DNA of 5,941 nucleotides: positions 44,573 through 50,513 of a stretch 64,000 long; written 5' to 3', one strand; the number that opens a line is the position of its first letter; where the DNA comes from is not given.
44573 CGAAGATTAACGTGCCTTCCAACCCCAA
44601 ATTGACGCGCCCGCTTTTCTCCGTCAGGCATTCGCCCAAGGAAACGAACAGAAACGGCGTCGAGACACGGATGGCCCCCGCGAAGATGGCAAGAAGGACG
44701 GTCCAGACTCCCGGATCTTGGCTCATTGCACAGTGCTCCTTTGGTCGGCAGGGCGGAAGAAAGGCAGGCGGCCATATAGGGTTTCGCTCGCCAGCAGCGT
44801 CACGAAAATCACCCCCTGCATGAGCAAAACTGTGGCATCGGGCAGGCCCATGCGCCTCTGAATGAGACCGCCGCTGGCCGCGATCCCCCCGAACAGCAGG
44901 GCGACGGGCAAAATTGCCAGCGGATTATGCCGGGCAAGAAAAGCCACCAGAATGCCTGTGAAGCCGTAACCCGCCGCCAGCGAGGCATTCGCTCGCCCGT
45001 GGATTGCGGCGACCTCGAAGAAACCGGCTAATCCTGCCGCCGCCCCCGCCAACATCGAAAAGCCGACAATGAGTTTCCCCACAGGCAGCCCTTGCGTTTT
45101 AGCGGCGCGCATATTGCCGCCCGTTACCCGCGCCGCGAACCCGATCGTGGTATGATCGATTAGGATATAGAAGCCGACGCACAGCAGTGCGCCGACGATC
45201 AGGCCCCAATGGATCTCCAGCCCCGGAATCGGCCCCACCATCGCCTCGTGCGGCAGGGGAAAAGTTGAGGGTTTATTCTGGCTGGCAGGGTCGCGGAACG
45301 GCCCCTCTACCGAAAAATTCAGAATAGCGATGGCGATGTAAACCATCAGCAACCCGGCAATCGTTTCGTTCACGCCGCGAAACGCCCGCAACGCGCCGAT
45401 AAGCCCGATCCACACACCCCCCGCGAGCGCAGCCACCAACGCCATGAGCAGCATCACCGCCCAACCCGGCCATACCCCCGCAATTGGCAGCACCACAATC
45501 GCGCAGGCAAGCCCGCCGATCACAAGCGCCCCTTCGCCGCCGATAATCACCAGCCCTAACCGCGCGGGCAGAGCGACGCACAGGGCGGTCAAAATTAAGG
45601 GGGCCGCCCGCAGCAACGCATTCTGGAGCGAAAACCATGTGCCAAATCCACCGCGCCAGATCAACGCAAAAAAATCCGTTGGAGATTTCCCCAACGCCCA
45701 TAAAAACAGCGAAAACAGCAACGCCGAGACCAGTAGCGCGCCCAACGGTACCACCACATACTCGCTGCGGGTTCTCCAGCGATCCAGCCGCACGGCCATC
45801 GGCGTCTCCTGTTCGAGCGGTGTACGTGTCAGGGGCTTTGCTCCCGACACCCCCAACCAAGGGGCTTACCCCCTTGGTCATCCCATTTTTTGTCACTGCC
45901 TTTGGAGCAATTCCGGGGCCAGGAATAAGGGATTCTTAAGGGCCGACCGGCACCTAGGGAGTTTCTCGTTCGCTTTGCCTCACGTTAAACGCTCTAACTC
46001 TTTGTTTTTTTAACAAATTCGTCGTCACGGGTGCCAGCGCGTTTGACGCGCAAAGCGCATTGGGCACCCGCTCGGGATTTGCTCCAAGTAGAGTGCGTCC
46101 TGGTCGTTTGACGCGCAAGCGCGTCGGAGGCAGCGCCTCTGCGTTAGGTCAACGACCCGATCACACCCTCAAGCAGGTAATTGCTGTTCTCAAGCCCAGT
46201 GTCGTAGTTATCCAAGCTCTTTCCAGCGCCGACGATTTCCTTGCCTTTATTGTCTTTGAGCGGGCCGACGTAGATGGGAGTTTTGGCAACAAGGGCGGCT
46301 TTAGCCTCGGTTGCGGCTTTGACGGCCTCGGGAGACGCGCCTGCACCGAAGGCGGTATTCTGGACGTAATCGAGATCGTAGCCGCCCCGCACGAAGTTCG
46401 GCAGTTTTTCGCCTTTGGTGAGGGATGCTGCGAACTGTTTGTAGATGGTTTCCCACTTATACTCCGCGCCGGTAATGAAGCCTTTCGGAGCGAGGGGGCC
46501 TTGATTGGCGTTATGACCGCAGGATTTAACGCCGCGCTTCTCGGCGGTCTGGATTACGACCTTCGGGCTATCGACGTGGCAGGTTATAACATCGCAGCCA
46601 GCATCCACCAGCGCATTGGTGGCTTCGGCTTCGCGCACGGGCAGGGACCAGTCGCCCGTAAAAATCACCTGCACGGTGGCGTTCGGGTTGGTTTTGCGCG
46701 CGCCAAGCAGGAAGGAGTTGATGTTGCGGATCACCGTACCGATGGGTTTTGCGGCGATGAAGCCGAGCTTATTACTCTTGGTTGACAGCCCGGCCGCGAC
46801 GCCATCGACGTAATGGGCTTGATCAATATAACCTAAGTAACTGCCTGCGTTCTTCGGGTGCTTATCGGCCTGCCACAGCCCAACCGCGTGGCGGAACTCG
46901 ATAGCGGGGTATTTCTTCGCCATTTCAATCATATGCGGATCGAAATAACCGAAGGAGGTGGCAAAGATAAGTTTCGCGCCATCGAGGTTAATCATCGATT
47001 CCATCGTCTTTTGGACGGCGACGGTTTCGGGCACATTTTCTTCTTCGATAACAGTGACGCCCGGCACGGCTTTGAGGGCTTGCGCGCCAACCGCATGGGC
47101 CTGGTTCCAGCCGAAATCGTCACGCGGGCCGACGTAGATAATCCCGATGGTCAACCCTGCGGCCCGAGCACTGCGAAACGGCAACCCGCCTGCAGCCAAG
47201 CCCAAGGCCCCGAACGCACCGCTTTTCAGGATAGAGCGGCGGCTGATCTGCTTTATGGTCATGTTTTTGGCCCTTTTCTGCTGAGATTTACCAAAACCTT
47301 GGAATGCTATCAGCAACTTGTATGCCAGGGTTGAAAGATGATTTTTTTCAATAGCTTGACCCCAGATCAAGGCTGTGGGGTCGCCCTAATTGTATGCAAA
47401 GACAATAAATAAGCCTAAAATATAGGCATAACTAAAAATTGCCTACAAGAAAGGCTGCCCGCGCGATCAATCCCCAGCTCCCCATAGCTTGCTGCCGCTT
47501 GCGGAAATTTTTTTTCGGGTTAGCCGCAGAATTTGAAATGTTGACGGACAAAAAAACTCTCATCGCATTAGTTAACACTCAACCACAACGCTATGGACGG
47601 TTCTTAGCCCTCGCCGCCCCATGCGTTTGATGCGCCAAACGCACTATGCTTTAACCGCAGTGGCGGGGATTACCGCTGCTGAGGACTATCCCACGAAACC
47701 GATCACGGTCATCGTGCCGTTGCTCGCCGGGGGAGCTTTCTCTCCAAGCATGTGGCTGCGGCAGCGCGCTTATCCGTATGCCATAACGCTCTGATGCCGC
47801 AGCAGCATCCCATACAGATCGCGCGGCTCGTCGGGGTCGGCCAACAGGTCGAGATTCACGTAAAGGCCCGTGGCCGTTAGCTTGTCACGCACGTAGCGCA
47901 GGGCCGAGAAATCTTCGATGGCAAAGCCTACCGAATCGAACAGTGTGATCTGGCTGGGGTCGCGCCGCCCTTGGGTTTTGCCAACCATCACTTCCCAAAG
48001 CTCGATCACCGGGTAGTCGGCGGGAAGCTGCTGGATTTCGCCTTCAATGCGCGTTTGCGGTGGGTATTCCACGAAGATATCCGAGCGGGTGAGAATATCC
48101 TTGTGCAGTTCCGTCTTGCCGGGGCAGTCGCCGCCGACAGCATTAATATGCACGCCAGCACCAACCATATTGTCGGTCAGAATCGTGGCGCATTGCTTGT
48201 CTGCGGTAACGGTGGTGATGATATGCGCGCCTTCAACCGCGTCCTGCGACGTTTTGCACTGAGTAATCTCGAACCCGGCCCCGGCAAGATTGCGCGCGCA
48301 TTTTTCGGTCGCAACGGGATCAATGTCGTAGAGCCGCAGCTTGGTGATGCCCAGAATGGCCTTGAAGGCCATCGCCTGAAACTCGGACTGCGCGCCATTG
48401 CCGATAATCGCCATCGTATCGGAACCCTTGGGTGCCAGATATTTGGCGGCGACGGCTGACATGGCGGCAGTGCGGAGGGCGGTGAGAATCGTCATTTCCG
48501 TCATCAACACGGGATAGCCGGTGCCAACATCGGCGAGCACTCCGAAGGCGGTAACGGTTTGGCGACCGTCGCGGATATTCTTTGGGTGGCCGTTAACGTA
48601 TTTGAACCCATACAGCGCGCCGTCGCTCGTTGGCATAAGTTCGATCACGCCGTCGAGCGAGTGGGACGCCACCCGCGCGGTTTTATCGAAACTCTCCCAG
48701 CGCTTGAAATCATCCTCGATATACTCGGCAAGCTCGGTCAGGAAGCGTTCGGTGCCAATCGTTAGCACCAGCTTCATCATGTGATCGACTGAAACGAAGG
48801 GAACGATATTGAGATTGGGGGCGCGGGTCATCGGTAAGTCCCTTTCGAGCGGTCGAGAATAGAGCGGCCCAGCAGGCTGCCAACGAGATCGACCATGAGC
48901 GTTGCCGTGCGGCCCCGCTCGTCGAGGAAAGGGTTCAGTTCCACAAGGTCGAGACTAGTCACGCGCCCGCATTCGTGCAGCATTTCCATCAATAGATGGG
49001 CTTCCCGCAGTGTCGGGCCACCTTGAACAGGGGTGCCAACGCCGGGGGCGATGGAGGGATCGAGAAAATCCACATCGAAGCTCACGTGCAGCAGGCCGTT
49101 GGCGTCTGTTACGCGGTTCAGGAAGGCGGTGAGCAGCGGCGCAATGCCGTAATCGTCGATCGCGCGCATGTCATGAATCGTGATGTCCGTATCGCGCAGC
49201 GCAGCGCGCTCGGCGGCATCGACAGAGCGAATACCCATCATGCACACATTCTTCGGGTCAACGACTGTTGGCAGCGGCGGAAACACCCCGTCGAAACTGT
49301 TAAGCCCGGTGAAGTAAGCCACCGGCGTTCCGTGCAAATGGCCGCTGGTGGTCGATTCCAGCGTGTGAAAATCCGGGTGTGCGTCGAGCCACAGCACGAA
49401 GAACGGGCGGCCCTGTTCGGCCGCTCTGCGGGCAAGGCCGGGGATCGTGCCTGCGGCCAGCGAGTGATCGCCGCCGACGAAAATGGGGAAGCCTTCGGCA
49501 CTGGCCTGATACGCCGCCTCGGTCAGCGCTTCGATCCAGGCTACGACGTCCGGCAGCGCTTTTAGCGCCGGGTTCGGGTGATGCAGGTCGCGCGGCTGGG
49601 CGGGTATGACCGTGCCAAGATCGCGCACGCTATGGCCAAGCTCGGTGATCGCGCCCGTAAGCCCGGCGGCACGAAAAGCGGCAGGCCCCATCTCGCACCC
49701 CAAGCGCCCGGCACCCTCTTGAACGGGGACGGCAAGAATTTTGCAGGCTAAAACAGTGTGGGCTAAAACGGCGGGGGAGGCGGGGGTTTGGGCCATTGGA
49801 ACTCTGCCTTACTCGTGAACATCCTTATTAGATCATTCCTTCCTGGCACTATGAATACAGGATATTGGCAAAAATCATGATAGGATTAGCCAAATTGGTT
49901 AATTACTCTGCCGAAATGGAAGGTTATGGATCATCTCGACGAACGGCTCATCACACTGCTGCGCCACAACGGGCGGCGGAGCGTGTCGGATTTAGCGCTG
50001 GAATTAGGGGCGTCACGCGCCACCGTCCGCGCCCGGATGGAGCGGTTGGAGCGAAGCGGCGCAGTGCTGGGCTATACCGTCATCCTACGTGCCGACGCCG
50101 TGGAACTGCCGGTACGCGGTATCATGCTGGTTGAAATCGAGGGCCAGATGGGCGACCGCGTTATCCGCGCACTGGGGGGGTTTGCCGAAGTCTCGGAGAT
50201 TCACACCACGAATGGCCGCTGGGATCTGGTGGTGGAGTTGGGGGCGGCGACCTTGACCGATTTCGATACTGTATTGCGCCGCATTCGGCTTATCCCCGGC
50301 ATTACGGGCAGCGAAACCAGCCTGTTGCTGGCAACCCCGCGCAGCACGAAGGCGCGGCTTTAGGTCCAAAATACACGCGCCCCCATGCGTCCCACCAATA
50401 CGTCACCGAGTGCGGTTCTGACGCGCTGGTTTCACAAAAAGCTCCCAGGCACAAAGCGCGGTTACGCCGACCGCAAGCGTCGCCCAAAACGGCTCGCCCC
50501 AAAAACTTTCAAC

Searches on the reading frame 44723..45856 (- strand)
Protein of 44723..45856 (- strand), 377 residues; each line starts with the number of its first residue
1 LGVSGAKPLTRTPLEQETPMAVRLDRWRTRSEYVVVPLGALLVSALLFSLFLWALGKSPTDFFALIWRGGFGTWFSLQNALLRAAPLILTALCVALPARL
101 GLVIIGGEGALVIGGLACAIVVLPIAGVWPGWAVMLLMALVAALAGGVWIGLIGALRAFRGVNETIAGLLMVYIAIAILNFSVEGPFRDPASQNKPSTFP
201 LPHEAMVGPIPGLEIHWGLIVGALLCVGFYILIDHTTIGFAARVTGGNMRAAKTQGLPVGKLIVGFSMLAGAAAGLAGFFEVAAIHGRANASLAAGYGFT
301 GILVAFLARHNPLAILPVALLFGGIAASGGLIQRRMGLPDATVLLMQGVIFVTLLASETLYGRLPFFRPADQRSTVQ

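Call 66: search_protein_families(library=pfam, proteins=[window:44723-45856:-], max_evalue=0.0001)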
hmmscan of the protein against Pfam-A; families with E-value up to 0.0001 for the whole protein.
window:44723-45856:- (377 aa): 1 family
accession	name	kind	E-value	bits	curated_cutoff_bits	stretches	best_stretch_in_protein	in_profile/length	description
PF02653.21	BPD_transp_2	-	3.4e-24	85.9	26.8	1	77-353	2-267/269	Branched-chain amino acid transport system / permease component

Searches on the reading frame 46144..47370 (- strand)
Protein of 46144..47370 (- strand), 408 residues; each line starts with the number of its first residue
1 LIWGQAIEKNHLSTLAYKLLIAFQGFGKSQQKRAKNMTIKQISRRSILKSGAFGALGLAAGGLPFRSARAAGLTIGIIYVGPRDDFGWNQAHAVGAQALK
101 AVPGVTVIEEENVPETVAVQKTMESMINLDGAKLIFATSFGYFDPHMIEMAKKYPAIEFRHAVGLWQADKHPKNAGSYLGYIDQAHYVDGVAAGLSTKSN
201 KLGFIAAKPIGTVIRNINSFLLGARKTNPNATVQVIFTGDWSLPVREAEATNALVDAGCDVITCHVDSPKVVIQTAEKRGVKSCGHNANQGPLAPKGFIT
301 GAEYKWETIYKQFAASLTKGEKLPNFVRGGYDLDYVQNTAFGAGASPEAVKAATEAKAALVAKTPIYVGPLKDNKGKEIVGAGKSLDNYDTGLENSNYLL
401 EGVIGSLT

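Call 66: search_protein_families(library=pfam, proteins=[window:46144-47370:-], max_evalue=0.0001)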
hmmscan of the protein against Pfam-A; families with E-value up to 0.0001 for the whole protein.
window:46144-47370:- (408 aa): 1 family
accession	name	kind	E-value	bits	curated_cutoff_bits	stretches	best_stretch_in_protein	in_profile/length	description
PF02608.20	Bmp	-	7.6e-35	120.8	24.1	1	74-324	3-252/301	ABC transporter substrate-binding protein PnrA-like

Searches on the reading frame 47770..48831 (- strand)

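Call 66: search_protein_families(library=pfam, proteins=[window:47770-48831:-], max_evalue=0.0001)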
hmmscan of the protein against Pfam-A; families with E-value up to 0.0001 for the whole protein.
window:47770-48831:- (353 aa): 1 family
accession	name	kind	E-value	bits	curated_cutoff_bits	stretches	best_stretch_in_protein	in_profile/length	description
PF02423.21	OCD_Mu_crystall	-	4.3e-134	446.9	24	1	16-320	2-312/314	Ornithine cyclodeaminase/mu-crystallin family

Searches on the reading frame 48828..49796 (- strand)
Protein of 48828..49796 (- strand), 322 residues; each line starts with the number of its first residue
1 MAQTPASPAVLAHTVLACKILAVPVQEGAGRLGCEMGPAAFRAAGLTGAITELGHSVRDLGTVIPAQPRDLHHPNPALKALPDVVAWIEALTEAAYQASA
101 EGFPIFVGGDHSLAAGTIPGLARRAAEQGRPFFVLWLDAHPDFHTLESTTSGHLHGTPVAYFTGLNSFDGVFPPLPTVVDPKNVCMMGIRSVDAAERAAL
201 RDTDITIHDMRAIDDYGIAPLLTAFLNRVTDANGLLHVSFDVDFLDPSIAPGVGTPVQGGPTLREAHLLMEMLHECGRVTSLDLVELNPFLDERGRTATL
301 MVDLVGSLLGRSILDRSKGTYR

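Call 66: search_protein_families(library=pfam, proteins=[window:48828-49796:-], max_evalue=0.0001)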
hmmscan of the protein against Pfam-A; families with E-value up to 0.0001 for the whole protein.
window:48828-49796:- (322 aa): 1 family
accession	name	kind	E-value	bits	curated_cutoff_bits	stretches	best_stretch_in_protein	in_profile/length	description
PF00491.26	Arginase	-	4.5e-69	233.5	22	1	18-309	3-279/280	Arginase family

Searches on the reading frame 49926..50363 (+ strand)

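Call 66: search_protein_families(library=pfam, proteins=[window:49926-50363:+], max_evalue=0.0001)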
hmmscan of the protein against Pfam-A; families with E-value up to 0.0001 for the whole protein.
window:49926-50363:+ (145 aa): 4 families
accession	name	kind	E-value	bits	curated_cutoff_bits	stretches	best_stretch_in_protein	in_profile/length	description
PF01037.27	AsnC_trans_reg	-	2.2e-13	50.3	25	1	68-136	2-72/73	Lrp/AsnC ligand binding domain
PF13404.12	HTH_AsnC-type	-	9.4e-13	48.2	27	1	1-42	1-42/42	AsnC-type helix-turn-helix domain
PF13412.12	HTH_24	-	6.1e-10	39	21.9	1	1-45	1-45/48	Winged helix-turn-helix DNA-binding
PF08279.18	HTH_11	-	9.1e-06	25.9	25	1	8-46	5-44/55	HTH domain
